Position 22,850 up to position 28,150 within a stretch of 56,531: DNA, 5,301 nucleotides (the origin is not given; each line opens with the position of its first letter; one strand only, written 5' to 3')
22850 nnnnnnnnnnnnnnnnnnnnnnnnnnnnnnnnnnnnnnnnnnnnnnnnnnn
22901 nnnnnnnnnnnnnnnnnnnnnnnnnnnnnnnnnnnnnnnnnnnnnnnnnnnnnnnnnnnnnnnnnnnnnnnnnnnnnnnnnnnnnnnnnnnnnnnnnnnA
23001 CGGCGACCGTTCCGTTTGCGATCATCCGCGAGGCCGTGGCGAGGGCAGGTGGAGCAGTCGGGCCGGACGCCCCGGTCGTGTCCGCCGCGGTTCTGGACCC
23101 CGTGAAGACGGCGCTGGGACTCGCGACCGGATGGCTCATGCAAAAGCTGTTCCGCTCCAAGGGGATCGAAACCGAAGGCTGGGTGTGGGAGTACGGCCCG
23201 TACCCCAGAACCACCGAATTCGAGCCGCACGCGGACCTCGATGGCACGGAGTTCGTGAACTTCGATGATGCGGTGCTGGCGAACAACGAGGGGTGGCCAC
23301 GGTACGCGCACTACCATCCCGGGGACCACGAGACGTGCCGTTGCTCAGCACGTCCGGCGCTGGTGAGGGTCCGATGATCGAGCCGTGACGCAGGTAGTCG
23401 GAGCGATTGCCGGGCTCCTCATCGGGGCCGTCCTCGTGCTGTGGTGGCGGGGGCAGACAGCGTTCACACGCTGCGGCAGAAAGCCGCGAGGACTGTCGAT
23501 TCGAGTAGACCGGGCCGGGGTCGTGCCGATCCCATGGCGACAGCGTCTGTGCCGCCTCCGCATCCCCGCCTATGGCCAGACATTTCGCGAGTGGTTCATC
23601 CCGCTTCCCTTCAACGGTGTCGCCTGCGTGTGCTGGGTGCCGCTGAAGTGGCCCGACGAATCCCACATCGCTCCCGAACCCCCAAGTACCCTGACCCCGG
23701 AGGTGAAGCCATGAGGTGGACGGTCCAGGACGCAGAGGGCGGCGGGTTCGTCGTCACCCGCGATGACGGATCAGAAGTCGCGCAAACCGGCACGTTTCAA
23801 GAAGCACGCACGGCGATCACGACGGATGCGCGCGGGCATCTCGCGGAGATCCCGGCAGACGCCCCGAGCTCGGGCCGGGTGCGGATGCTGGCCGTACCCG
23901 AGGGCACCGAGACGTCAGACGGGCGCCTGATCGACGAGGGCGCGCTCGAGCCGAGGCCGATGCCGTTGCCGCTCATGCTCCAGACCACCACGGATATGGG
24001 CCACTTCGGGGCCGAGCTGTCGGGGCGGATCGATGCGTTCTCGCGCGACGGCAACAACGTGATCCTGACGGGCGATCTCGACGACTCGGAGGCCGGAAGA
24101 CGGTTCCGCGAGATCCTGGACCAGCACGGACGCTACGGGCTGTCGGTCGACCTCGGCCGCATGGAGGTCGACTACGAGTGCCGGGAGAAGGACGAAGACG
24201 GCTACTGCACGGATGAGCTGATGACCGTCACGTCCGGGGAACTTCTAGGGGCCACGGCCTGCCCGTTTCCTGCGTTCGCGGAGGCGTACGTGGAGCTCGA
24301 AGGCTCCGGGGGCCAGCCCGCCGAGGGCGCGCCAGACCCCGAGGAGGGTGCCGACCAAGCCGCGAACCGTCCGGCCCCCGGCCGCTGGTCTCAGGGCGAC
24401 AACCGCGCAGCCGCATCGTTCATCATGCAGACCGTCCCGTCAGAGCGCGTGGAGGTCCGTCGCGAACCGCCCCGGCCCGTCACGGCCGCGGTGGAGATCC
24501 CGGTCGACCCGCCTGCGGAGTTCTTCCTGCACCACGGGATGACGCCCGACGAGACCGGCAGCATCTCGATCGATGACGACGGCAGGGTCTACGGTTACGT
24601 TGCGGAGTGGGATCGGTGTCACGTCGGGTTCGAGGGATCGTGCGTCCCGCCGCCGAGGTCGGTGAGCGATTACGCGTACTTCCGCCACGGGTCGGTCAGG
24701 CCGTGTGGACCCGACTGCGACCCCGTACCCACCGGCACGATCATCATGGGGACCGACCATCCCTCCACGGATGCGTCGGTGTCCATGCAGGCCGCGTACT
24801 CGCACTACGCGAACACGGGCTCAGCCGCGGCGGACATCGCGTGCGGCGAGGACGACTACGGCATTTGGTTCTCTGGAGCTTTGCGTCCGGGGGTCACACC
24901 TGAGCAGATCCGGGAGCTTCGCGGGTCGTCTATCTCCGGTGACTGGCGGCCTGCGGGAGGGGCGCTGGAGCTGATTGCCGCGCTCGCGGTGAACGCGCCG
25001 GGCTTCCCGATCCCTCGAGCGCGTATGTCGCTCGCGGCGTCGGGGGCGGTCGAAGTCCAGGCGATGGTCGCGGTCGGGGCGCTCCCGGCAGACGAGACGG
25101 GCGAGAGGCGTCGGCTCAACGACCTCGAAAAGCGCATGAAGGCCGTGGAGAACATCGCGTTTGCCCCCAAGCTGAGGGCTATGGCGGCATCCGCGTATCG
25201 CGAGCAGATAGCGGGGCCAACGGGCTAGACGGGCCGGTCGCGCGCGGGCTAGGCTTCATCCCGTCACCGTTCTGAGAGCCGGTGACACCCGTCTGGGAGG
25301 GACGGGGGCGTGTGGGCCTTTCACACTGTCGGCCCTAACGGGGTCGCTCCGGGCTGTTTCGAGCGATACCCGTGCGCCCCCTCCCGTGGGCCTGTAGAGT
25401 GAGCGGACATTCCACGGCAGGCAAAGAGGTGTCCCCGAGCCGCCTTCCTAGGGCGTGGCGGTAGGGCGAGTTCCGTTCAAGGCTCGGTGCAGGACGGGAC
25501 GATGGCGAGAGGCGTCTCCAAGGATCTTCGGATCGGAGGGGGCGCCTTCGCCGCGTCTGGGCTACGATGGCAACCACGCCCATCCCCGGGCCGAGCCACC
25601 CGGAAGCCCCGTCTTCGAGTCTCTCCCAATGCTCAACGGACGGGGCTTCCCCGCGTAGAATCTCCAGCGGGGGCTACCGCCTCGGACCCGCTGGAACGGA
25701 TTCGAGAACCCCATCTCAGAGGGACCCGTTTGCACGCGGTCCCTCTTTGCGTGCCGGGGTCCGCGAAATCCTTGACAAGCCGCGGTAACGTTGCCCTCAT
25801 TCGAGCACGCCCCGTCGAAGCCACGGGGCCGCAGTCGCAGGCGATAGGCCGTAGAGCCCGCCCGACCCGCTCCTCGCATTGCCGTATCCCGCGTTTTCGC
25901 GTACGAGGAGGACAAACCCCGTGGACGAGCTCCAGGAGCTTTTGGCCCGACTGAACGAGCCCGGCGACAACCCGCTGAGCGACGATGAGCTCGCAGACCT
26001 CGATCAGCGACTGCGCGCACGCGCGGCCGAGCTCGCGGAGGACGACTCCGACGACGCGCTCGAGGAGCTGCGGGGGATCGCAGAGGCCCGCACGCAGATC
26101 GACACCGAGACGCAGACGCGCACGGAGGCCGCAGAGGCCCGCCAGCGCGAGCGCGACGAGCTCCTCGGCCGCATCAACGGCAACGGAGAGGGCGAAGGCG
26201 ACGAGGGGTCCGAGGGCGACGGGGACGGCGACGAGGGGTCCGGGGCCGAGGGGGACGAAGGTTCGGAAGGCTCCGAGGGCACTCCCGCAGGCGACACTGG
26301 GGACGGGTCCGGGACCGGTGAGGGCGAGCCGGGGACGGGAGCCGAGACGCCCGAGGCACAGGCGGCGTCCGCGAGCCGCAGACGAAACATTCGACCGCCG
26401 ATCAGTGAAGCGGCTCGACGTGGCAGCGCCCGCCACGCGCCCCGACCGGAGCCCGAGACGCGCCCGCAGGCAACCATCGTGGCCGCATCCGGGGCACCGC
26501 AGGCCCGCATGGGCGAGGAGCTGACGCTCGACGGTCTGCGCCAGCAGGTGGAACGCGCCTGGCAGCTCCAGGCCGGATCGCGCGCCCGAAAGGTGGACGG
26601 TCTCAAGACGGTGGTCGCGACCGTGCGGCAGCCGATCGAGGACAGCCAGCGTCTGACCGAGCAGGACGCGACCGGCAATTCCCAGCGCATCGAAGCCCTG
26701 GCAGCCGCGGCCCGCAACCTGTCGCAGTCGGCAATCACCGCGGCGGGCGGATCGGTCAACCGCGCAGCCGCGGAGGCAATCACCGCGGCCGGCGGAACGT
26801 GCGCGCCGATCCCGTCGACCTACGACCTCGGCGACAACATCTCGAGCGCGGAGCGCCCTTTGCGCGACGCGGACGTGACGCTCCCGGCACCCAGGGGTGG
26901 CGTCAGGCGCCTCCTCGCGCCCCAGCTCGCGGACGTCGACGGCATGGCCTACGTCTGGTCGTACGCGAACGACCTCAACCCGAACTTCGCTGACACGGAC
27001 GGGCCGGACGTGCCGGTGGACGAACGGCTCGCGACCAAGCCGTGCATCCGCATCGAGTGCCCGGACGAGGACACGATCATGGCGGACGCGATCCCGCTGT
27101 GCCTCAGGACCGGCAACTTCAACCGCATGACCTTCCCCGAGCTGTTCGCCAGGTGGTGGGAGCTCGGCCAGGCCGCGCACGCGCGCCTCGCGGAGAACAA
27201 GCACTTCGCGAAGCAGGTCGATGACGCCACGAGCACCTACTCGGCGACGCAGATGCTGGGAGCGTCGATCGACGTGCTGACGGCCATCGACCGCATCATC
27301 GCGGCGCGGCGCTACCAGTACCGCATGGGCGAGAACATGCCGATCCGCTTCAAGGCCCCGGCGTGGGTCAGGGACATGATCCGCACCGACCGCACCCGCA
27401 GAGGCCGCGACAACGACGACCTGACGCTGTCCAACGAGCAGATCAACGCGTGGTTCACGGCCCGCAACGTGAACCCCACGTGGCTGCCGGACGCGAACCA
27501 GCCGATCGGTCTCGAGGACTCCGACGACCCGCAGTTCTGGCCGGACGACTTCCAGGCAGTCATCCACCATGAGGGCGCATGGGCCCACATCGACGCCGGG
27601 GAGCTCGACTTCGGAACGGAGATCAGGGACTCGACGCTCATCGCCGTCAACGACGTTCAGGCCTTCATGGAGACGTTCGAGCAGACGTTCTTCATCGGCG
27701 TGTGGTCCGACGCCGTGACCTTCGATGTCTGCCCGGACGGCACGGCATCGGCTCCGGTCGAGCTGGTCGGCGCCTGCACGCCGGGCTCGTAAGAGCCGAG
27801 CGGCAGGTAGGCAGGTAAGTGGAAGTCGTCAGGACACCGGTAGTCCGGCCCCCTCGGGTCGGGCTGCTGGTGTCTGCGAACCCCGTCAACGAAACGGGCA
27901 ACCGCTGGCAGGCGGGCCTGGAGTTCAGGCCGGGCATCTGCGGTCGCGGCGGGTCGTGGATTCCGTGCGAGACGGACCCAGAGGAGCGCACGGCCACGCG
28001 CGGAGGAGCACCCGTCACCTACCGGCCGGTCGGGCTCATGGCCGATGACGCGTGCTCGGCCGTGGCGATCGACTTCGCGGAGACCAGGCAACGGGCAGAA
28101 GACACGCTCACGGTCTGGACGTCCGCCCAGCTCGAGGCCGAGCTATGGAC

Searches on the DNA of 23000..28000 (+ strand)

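Call 10: search_dna_similar(query=window:23000-28000:+, collection=phages, mode=near, max_rows=30)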
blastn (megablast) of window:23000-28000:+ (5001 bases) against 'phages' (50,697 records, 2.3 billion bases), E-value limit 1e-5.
No match.

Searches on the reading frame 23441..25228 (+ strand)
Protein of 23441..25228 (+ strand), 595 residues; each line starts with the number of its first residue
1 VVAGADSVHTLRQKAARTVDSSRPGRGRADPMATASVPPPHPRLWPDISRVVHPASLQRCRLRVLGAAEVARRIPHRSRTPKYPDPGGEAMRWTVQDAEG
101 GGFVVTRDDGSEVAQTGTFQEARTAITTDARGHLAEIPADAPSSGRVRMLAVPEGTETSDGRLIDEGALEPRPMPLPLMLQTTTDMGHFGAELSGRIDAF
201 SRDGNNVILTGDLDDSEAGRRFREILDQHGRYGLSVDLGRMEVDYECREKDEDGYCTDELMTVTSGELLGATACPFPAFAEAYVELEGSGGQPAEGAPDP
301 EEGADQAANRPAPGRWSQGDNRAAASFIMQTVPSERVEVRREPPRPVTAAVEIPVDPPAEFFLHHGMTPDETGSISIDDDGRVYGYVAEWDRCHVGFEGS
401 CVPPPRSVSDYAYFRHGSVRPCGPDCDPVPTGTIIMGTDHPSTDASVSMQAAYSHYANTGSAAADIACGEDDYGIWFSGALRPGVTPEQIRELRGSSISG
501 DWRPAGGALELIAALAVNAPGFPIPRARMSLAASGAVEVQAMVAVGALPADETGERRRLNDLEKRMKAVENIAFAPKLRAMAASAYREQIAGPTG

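Call 11: search_protein_families(library=pfam, proteins=[window:23441-25228:+], max_evalue=0.01)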
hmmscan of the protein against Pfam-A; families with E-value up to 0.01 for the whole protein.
window:23441-25228:+ (595 aa): 0 families

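Call 12: search_protein_families(library=phrogs, proteins=[window:23441-25228:+], max_evalue=0.01)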
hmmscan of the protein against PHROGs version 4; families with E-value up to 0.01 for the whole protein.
window:23441-25228:+ (595 aa): 5 families
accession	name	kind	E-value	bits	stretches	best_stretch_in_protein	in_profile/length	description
phrog_859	-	head and packaging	4.2e-79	268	1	147-565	382-758/807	portal protein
phrog_21470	-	unknown function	4.8e-65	221.2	1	149-564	30-418/500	-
phrog_18402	-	head and packaging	4.6e-43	148.7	1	373-547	31-193/861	head maturation protease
phrog_29860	-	head and packaging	2e-42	146.7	1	374-541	31-194/405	virion structural protein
phrog_21406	-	unknown function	3.2e-24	85.6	1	349-544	602-792/1668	-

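Call 87: find_homologous_proteins(query=window:23711-25228:+)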
Query window:23711-25228:+ (505 aa): 332 proteins with E <= 0.001 among 8000 candidates; the best 120 are listed.
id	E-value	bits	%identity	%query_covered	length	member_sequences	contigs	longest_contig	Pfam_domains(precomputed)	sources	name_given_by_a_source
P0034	0.0e+0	1143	100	100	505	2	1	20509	-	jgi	-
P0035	2.5e-263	893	78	99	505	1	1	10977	-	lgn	-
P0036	2.8e-250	850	75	99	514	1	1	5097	-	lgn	-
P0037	7.2e-117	410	44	95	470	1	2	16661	-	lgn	-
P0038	4.4e-111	391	44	95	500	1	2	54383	-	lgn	-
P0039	5.6e-110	387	51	48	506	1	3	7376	-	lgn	-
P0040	1.5e-109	386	53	46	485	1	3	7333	-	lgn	-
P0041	1.8e-109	385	42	100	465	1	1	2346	-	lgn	-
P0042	3.9e-89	318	47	43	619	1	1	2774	-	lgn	-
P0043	8.6e-89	317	46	43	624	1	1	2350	-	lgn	-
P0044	3.6e-85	305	49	40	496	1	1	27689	-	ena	-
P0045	1.9e-83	300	38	97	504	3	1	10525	-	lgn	-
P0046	3.7e-83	299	39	39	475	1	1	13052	-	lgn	-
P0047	1.7e-80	290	38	99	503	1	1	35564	-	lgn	-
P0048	1.1e-77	281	42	76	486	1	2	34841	-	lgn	-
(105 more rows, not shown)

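Call 88: find_encoding_contigs(protein=P0036, flank=5000, max_places=3)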
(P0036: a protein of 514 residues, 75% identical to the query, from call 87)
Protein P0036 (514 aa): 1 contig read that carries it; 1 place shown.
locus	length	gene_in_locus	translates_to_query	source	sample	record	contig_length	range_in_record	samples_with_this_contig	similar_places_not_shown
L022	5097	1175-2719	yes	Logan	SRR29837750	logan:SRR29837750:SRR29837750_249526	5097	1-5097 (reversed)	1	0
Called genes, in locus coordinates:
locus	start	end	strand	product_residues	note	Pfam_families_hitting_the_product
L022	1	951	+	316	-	?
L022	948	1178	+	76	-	-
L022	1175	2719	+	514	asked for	-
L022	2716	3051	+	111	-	-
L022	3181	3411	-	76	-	PF13560:HTH_31, PF13443:HTH_26 (weak), PF01381:HTH_3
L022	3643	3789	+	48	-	-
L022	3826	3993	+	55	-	-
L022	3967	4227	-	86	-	-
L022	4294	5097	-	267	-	?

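Call 89: find_encoding_contigs(protein=P0034, flank=5000, max_places=3)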
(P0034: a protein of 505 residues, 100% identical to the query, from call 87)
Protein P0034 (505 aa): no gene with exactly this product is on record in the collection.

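Call 92: search_protein_families(library=pfam, proteins=[L022:2716-3051:+, L022:3181-3411:-, L022:3967-4227:-], max_evalue=0.001)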
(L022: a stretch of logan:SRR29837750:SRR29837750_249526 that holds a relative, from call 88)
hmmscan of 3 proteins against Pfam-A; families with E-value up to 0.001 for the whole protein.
L022:2716-3051:+ (111 aa): 0 families

L022:3181-3411:- (76 aa): 3 families
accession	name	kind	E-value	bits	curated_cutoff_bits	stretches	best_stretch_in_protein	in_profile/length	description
PF13560.12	HTH_31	-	2.9e-14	53.6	27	1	6-65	1-61/64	Helix-turn-helix domain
PF01381.28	HTH_3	-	6.9e-14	52.1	23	1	11-65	1-55/55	Helix-turn-helix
PF13443.12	HTH_26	-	4.9e-08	33.5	22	1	11-67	2-59/63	Cro/C1-type HTH DNA-binding domain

L022:3967-4227:- (86 aa): 0 families
